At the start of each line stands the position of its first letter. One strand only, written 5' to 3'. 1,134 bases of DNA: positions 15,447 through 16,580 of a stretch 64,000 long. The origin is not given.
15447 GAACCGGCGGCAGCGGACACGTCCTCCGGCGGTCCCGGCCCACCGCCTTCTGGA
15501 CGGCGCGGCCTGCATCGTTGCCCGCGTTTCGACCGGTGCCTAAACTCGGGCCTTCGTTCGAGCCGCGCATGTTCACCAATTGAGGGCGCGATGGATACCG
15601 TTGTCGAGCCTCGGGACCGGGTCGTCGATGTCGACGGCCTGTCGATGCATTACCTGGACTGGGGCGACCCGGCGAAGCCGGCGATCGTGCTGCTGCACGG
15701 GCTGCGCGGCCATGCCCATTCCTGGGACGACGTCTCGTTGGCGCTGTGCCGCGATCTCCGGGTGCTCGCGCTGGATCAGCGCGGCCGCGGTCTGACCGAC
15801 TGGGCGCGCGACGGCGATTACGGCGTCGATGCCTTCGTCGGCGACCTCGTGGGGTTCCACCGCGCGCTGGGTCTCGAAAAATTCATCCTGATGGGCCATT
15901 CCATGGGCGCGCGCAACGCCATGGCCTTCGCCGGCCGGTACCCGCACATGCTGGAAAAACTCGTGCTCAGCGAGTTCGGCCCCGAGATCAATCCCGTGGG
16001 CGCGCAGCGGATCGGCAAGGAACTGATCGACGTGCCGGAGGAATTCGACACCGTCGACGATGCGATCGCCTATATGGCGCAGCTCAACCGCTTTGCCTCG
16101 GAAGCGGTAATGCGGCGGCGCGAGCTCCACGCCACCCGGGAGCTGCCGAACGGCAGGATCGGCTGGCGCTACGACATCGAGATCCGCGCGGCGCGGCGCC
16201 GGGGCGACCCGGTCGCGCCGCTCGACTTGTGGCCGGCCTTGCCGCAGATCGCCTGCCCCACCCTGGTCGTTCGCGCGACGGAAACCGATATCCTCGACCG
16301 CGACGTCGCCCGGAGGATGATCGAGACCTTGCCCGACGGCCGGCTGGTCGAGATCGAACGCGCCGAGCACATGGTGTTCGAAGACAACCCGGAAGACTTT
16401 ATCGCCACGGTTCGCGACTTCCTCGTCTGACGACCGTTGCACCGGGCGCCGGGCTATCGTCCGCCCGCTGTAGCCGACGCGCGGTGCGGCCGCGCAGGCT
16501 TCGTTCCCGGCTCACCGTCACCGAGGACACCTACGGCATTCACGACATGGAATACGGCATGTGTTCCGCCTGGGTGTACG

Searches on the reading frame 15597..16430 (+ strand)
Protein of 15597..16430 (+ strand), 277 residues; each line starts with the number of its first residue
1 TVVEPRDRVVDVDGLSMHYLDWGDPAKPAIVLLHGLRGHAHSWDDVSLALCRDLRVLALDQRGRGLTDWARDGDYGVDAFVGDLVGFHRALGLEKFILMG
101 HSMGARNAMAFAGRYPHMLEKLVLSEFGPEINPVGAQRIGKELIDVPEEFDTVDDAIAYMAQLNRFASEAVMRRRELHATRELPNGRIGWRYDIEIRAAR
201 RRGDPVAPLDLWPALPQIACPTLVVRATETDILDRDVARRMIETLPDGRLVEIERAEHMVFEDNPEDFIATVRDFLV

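Call 77: search_protein_families(library=pfam, proteins=[window:15597-16430:+], max_evalue=0.00001)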
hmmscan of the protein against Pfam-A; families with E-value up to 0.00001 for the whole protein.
window:15597-16430:+ (277 aa): 3 families
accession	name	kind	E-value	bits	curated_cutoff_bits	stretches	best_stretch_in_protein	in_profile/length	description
PF00561.26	Abhydrolase_1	-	1e-23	84.7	25.8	1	28-265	1-245/245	alpha/beta hydrolase fold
PF12697.13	Abhydrolase_6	-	6.6e-22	79.7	26.3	1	30-270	1-216/217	Alpha/beta hydrolase family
PF12146.15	Hydrolase_4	-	2e-17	63.7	27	1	25-125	2-107/239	Serine aminopeptidase, S33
